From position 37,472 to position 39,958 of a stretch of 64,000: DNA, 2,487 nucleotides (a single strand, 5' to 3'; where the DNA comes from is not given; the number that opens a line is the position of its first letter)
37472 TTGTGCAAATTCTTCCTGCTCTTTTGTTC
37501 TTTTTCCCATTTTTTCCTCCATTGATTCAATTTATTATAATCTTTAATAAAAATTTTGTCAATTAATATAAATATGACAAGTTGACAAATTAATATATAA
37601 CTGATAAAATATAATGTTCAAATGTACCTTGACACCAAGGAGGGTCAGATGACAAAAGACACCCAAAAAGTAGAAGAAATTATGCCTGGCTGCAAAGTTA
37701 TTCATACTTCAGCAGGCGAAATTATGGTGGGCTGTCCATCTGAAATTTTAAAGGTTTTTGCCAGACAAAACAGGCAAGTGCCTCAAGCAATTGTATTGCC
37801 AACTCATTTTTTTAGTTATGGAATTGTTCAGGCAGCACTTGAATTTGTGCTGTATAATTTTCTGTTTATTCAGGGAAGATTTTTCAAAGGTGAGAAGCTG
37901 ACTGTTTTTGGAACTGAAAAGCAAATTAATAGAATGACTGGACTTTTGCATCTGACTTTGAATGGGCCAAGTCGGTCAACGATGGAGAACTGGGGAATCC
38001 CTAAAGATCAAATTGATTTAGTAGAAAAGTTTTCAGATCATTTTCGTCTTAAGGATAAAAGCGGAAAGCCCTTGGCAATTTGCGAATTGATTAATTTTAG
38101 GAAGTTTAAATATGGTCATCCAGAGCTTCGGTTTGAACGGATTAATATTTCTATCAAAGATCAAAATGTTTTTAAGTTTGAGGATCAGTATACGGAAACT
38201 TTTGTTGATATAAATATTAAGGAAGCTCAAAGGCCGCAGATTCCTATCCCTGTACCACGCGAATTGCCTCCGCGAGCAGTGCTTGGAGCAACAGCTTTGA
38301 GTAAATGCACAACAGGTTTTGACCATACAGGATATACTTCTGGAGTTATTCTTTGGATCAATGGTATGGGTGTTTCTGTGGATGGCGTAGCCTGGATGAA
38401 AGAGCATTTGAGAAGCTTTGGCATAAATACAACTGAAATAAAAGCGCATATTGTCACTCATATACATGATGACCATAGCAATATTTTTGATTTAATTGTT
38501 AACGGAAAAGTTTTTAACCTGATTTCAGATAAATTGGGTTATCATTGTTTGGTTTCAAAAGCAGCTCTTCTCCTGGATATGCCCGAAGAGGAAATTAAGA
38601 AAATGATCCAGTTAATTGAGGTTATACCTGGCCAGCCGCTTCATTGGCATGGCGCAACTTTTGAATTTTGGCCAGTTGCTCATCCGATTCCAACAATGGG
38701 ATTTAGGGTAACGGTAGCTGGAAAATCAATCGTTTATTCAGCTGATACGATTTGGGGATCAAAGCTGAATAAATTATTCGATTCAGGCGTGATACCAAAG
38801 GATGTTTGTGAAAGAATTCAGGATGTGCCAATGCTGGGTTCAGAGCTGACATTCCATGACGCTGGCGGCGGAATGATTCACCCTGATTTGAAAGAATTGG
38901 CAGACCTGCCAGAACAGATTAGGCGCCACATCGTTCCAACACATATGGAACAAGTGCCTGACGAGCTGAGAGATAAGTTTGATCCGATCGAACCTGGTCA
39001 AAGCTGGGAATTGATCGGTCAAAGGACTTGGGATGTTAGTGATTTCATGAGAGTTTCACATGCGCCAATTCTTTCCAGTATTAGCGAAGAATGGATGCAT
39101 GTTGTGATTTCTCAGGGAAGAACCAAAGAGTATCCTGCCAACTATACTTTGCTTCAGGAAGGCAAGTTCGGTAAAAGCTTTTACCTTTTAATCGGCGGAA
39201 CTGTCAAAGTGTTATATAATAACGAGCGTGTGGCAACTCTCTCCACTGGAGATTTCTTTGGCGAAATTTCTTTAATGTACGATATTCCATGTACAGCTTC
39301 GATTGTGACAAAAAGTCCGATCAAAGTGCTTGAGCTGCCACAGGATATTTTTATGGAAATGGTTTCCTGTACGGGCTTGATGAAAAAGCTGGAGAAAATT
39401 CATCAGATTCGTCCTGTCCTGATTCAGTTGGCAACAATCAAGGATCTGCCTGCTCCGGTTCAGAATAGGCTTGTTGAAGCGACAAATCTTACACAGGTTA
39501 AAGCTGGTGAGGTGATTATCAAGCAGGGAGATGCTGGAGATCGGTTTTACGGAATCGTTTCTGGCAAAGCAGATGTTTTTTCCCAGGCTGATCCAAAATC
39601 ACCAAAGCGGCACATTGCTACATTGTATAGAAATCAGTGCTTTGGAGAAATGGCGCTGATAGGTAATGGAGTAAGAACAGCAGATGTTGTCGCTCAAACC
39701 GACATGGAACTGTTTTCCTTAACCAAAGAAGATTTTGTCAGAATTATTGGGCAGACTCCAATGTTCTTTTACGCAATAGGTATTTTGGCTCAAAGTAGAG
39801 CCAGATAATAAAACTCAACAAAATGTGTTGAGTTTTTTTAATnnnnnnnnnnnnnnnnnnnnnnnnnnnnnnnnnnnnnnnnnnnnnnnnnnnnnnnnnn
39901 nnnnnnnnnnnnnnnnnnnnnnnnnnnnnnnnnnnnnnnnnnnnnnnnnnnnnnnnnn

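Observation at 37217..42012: Two adjacent radical-SAM/SPASM-type enzymes next to an MBL-fold plus 2x cNMP-binding protein and a Cys-rich small protein with consensus divergent promoters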

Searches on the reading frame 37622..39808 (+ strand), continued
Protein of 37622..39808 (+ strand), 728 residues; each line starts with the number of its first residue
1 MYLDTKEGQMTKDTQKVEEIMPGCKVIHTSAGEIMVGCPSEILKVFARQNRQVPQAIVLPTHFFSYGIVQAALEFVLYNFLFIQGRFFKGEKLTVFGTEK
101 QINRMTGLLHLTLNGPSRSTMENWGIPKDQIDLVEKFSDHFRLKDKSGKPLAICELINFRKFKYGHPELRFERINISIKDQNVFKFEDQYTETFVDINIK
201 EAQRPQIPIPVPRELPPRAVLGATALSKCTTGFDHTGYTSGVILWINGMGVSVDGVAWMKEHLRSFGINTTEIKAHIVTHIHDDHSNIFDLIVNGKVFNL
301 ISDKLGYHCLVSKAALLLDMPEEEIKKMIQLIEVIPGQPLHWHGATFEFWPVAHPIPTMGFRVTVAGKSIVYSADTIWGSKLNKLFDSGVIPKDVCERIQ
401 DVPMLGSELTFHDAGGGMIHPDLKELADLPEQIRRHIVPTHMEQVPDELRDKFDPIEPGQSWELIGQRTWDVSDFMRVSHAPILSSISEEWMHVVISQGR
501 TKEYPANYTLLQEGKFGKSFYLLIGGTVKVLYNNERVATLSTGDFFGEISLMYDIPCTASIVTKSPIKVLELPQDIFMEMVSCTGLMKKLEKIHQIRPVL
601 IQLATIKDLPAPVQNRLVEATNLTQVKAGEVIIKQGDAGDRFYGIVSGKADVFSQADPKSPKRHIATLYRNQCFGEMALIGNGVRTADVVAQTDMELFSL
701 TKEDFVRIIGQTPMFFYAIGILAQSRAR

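Call 45: search_solved_structures(query=window:37622-39808:+, max_evalue=0.01)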
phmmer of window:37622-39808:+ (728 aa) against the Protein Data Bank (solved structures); distinct sequences matched with E-value up to 0.01: 150 (the best 60 are shown).
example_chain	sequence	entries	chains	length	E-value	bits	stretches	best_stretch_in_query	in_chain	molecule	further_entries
9ya0_MA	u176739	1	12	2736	2e-37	132.1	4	531-712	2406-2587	PCR12, TGME49_219070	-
9p74_A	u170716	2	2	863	4.6e-36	127.5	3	483-587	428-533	cGMP-dependent protein kinase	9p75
4rz7_A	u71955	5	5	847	4.8e-36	127.5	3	483-587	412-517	cGMP-dependent protein kinase, putative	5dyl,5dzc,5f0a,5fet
5ezr_A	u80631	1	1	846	4.9e-36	127.4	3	483-587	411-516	cGMP-dependent protein kinase, putative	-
5dyk_A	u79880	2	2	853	5.8e-36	127.2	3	484-715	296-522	CGMP-dependent protein kinase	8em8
3shr_A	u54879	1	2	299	1.8e-25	92.5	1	502-710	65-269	cGMP-dependent protein kinase 1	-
7ssb_A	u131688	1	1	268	5.8e-25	90.9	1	501-710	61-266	cGMP-dependent protein kinase 1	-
4z07_A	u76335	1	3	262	6.9e-25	90.6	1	501-710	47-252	cGMP-dependent protein kinase 1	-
7lv3_A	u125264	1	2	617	5.8e-24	87.5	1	501-710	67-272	Isoform Beta of cGMP-dependent protein kinase 1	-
4din_B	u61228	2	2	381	7e-23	84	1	506-711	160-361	cAMP-dependent protein kinase type I-beta regulatory subunit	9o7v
5jr7_B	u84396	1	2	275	5.6e-21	77.7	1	505-711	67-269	cAMP-dependent protein kinase type I-alpha regulatory subunit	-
1ne4_A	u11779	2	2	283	5.6e-21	77.7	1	504-711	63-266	cAMP-dependent protein kinase type I-alpha regulatory chain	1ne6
1rgs_A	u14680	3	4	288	5.9e-21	77.6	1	504-711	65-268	CAMP DEPENDENT PROTEIN KINASE | cAMP-dependent protein kinase type I-alpha regulatory chain | cAMP-dependent protein kinase type I-alpha regulatory subunit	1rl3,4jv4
4mx3_A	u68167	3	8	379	1.4e-20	76.4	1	504-711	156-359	cAMP-dependent protein kinase type I-alpha regulatory subunit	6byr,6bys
6no7_B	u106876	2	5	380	1.4e-20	76.4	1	504-711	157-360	cAMP-dependent protein kinase type I-alpha regulatory subunit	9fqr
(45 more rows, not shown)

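Call 58: search_protein_families(library=padloc, proteins=[window:37622-39808:+], max_evalue=0.01)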
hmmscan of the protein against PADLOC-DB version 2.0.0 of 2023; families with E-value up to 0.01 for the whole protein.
window:37622-39808:+ (728 aa): 5 families
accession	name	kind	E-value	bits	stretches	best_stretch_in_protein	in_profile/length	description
PDLC02371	PycTIR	-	1.2e-23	81.9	2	613-726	29-137/288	-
PDLC00731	Effector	-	6.3e-22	75.9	2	613-720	32-134/306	TIR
PDLC00732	Effector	-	4.4e-17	60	2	613-719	28-129/301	TIR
PDLC00730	Effector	-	7e-13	46.4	1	594-720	30-151/299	TIR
PDLC00734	PycC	-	1.1e-09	35.9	1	610-704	22-115/374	Pycsar cyclase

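Call 60: predict_structure(alignment_id=A4)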
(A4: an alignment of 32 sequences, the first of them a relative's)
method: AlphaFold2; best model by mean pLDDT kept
length: 728 residues; sequences in the alignment: 32
mean_pLDDT: 92.0   pTM: 0.86
mean pLDDT of the five models: 92.0, 91.3, 90.5, 89.6, 89.3
residues with pLDDT >= 90: 562; 70-90: 152; 50-70: 3; < 50: 11
segments of 3 or more residues with pLDDT < 50: 1-11
pLDDT, mean of each block of 10 residues (from residue 1): 46 78 95 96 95 96 92 95 91 96 97 95 97 95 88 93 88 94 93 94 91 94 95 89 97 93 95 96 90 87 98 97 96 96 97 96 97 95 95 95 95 90 94 95 93 93 94 92 89 95 96 94 95 89 92 94 96 95 88 82 79 83 93 93 92 87 91 90 91 93 90 87 87
secondary structure, 60 per line:
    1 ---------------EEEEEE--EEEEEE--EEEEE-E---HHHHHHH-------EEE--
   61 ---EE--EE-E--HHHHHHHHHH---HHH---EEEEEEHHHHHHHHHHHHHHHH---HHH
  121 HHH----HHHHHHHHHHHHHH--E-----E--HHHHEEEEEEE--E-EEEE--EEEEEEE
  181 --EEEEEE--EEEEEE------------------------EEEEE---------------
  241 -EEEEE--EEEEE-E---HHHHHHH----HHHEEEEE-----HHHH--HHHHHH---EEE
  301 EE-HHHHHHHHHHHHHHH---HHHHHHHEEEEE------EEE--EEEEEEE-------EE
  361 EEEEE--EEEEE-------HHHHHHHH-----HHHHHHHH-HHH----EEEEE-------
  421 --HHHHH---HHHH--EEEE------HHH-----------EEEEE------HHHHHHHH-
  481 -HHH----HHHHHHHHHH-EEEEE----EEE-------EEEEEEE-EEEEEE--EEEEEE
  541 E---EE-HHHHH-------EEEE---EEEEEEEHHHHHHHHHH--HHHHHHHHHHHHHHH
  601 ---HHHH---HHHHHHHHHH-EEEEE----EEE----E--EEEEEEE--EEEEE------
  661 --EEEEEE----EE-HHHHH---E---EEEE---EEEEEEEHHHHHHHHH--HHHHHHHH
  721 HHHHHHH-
elements in order (helices of 4 or more, strands of 3 or more residues): E16-21 E24-29 E32-36 H42-48 E56-58 H74-83 E93-98 H99-114 H118-123 H128-141 H153-156 E157-163 E168-171 E174-180 E183-188 E191-196 E221-225 E242-246 E249-253 H259-265 E273-277 H283-286 H289-294 E298-302 H304-318 H322-328 E329-333 E340-342 E345-351 E359-365 E368-372 H380-387 H393-400 E409-413 H423-427 H431-434 E437-440 E461-465 H472-479 H489-498 E500-504 E509-511 E519-525 E527-532 E535-541 H548-552 E560-563 E567-573 H574-583 H586-600 H604-607 H611-620 E622-626 E631-633 E641-647 E650-654 E663-668 H676-680 E688-691 E695-701 H702-710 H713-727

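Call 67: fold_search(model_id=the predicted structure, library=pdb)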
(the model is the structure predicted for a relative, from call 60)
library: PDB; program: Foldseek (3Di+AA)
matches with E <= 10: 1719; with E <= 0.001: 793
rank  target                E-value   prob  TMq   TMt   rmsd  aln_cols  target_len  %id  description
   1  4z07_C                1.1e-21  1.00  0.17  0.45  17.1       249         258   26  Co-crystal structure of the tandem CNB (CNB-A/B) domains of human PKG I beta with cGMP (released 2016-04-13)
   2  1ne4                  2.9e-21  1.00  0.20  0.50   9.3       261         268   23  Crystal Structure of Rp-cAMP Binding R1a Subunit of cAMP-dependent Protein Kinase (released 2004-01-13)
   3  4z07_A                6.5e-21  1.00  0.16  0.44  17.4       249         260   26  Co-crystal structure of the tandem CNB (CNB-A/B) domains of human PKG I beta with cGMP (released 2016-04-13)
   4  5j3u                  6.9e-21  1.00  0.18  0.49  13.2       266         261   22  Co-crystal structure of the regulatory domain of Toxoplasma gondii PKA with cAMP (released 2016-04-20)
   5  3shr_A                8.9e-21  1.00  0.17  0.42  18.4       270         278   25  Crystal Structure of cGMP-dependent Protein Kinase Reveals Novel Site of Interchain Communication (released 2011-09-21)
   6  4mx3_A                3.4e-20  1.00  0.21  0.49   8.8       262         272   22  Crystal Structure of PKA RIalpha Homodimer (released 2014-01-15)
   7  1rl3_B                3.7e-20  1.00  0.20  0.50   9.6       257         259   22  Crystal structure of cAMP-free R1a subunit of PKA (released 2004-07-06)
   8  6rsx                  6.9e-20  1.00  0.21  0.50   9.2       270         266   24  Regulatory Subunit of cAMP-dependant Protein Kinase A from Euglena gracilis at 1.6 A resolution (released 2020-10-28)
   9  6h4g_A                8.9e-20  1.00  0.22  0.47   9.0       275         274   18  Regulatory subunit of a cAMP-independent protein kinase A from Trypanosoma brucei: E311A, T318R, V319A mutant bound to (released 2019-08-14)
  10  7lv3_A                1.3e-19  1.00  0.16  0.19  18.7       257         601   25  Crystal structure of human protein kinase G (PKG) R-C complex in inhibited state (released 2022-08-24)
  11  2qcs_B                2.9e-19  1.00  0.16  0.38  18.5       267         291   22  A complex structure between the Catalytic and Regulatory subunit of Protein Kinase A that represents the inhibited sta (released 2007-11-06)
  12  6hyq_B                3.7e-19  1.00  0.21  0.44   9.5       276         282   18  Regulatory subunit of a cAMP-independent protein kinase A from Trypanosoma cruzi bound to guanosine (released 2019-11-13)
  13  1rgs                  4.1e-19  1.00  0.20  0.48   9.0       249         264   23  REGULATORY SUBUNIT OF CAMP DEPENDENT PROTEIN KINASE (released 1996-12-07)
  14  6flo_B                4.1e-19  1.00  0.22  0.46   8.8       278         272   18  Regulatory subunit of a cAMP-independent protein kinase A from Trypanosoma brucei at 2.1 Angstrom resolution (released 2019-08-14)
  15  6hyq_C                4.1e-19  1.00  0.21  0.43   9.8       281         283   18  Regulatory subunit of a cAMP-independent protein kinase A from Trypanosoma cruzi bound to guanosine (released 2019-11-13)
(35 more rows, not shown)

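Call 91: find_related_loci(query=A4, collection=metagenome_contigs, flank=7000)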
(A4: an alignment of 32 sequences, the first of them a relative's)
Query A4 (728 aa) in metagenome_contigs; peptide patterns used: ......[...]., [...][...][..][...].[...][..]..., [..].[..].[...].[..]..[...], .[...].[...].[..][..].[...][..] (x = any residue, [..] = any of these).
600 stretches matched a pattern (row limit reached: there are more); 495 encode a relative of the query (tblastn E <= 1e-3); the best 80 are kept; 80 distinct loci.
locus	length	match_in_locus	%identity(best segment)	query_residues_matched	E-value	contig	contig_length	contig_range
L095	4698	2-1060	87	376-728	0e+0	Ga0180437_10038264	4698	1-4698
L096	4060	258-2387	41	16-726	2e-176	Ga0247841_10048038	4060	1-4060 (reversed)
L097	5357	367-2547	29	14-727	9e-100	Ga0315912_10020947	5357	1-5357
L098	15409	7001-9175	28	16-727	5e-90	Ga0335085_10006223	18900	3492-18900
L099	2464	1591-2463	46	16-305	1e-76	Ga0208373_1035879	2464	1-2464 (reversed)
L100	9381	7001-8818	28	17-618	3e-67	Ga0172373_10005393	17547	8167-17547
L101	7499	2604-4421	28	17-618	5e-67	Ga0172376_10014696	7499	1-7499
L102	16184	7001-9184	47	3-728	0e+0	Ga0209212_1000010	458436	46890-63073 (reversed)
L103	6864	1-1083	24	372-727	8e-33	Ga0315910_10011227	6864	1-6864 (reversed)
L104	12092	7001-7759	30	482-726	2e-23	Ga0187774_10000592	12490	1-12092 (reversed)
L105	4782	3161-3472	36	482-713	1e-15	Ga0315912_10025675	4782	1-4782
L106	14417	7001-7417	32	454-713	2e-15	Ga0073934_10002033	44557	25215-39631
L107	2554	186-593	33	497-722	2e-15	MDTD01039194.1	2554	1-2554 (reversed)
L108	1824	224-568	34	482-722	8e-15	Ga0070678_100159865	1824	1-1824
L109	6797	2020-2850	23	478-715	1e-14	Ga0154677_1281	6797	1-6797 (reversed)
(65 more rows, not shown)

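Call 95: fold_search(model_id=the predicted structure, library=viral)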
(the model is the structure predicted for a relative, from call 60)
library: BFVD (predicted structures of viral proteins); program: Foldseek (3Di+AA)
matches with E <= 10: 857; with E <= 0.001: 9
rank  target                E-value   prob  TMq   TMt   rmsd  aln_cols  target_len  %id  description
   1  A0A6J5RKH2            1.8e-07  1.00  0.16  0.50   2.7       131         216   19  Crp cAMP-binding proteins - catabolite gene activator and regulatory subunit of cAMP-dependent protein kinases [uncultured Caudovirales pha…
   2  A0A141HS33            4.9e-06  1.00  0.25  0.72   4.1       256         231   14  (no name in the UniProt tables at hand)
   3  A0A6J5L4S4            6.4e-05  1.00  0.08  0.30  13.2       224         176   11  Uncharacterized protein [uncultured Caudovirales phage]
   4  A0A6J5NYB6            1.3e-04  1.00  0.10  0.26  14.6       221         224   10  Uncharacterized protein [uncultured Caudovirales phage]
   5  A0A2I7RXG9            1.7e-04  0.98  0.08  0.24  18.6       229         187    9  Uncharacterized protein [Vibrio phage 1.249.B._10N.261.55.B9]
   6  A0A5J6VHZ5            2.8e-04  1.00  0.15  0.16  21.4       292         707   11  STAS domain-containing protein [Megaviridae environmental sample]
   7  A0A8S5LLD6            4.0e-04  1.00  0.17  0.26   7.1       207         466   14  Putative exonuclease [Siphoviridae sp. ctKcB20]
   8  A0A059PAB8            7.4e-04  1.00  0.18  0.57   4.5       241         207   12  Putative hydrolase [Leuconostoc phage LN03]
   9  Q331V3                9.1e-04  1.00  0.16  0.43   5.7       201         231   15  (no name in the UniProt tables at hand)
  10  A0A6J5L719            1.6e-03  0.93  0.08  0.24  15.1       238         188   10  COG1741 Pirin-related protein [uncultured Caudovirales phage]
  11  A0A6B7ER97            1.7e-03  0.28  0.06  0.10  36.2       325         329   10  (no name in the UniProt tables at hand)
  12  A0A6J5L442            2.7e-03  0.91  0.07  0.19  15.6       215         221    8  Uncharacterized protein [uncultured Caudovirales phage]
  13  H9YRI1                2.7e-03  0.28  0.06  0.06  15.4       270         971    7  (no name in the UniProt tables at hand)
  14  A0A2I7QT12            2.8e-03  0.77  0.08  0.23  15.3       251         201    9  Uncharacterized protein [Vibrio phage 1.057.O._10N.261.46.B12]
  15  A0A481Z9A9            3.4e-03  1.00  0.09  0.37   7.7       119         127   17  Cupin domain protein [Pithovirus LCPAC202]
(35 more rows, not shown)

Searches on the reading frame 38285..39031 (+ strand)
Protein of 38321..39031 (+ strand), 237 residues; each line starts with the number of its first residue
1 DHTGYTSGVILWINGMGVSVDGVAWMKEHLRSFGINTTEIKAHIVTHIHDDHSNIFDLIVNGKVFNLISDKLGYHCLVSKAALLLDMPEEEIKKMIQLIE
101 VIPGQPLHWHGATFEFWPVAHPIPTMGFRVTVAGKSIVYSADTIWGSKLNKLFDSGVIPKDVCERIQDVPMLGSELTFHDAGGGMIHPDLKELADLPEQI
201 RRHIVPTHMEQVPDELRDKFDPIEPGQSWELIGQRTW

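Call 69: search_protein_families(library=pfam, proteins=[window:38321-39031:+], max_evalue=10)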
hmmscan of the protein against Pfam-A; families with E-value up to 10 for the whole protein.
window:38321-39031:+ (237 aa): 3 families
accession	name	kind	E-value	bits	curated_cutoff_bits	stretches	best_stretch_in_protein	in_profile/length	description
PF12706.13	Lactamase_B_2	-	1.1e-06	28.8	27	1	38-209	29-200/200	Beta-lactamase superfamily domain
PF23023.1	Anti-Pycsar_Apyc1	-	0.027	14.4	50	1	6-54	20-68/250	Anti-Pycsar protein Apyc1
PF00753.33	Lactamase_B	-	0.15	12.4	22.7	1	16-52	24-56/196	Metallo-beta-lactamase superfamily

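Call 72: search_solved_structures(query=A6, max_evalue=1, show_alignments=1)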
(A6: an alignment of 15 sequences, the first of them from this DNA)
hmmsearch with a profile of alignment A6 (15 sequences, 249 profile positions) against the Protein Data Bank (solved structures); distinct sequences matched with E-value up to 1: 60.
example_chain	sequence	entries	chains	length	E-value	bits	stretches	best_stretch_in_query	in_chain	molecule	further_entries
1zkp_A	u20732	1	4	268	2.2e-10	43.6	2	7-66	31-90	hypothetical protein BA1088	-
6kns_A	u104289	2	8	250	3.6e-08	36.3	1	3-166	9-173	Putative metal-dependent hydrolase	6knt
7u2r_A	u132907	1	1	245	6.1e-07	32.3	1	20-65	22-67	Apyc1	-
7u2s_A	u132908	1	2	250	1.1e-06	31.4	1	7-65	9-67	Apyc1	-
7t28_A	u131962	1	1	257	3.8e-06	29.7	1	18-66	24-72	Putative metal-dependent hydrolase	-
8gyg_A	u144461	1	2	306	9.6e-06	28.4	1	22-65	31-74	Arysulfatase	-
8yhe_H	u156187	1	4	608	3.7e-05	26.5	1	55-166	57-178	protein structure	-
8yhd_H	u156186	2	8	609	3.7e-05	26.5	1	55-166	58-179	a protein | Cas14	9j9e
2r2d_A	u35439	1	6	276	0.00021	24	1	39-70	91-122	Zn-dependent hydrolases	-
2i7t_A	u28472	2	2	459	0.0024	20.5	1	47-156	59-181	Cleavage and polyadenylation specificity factor 73 kDa subunit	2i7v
6m8q_A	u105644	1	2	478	0.0025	20.5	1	47-156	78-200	Cleavage and polyadenylation specificity factor subunit 3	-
8t1q_A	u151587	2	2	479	0.0025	20.4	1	47-156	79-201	Cleavage and polyadenylation specificity factor subunit 3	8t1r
6v4x_H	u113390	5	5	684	0.0055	19.3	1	47-155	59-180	Cleavage and polyadenylation specificity factor subunit 3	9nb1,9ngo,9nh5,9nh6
4xuk_A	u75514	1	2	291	0.0057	19.3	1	40-163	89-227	Putative hydrolase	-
6j4n_A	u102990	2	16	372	0.0061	19.2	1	5-64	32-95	Metallo-beta-lactamases PNGM-1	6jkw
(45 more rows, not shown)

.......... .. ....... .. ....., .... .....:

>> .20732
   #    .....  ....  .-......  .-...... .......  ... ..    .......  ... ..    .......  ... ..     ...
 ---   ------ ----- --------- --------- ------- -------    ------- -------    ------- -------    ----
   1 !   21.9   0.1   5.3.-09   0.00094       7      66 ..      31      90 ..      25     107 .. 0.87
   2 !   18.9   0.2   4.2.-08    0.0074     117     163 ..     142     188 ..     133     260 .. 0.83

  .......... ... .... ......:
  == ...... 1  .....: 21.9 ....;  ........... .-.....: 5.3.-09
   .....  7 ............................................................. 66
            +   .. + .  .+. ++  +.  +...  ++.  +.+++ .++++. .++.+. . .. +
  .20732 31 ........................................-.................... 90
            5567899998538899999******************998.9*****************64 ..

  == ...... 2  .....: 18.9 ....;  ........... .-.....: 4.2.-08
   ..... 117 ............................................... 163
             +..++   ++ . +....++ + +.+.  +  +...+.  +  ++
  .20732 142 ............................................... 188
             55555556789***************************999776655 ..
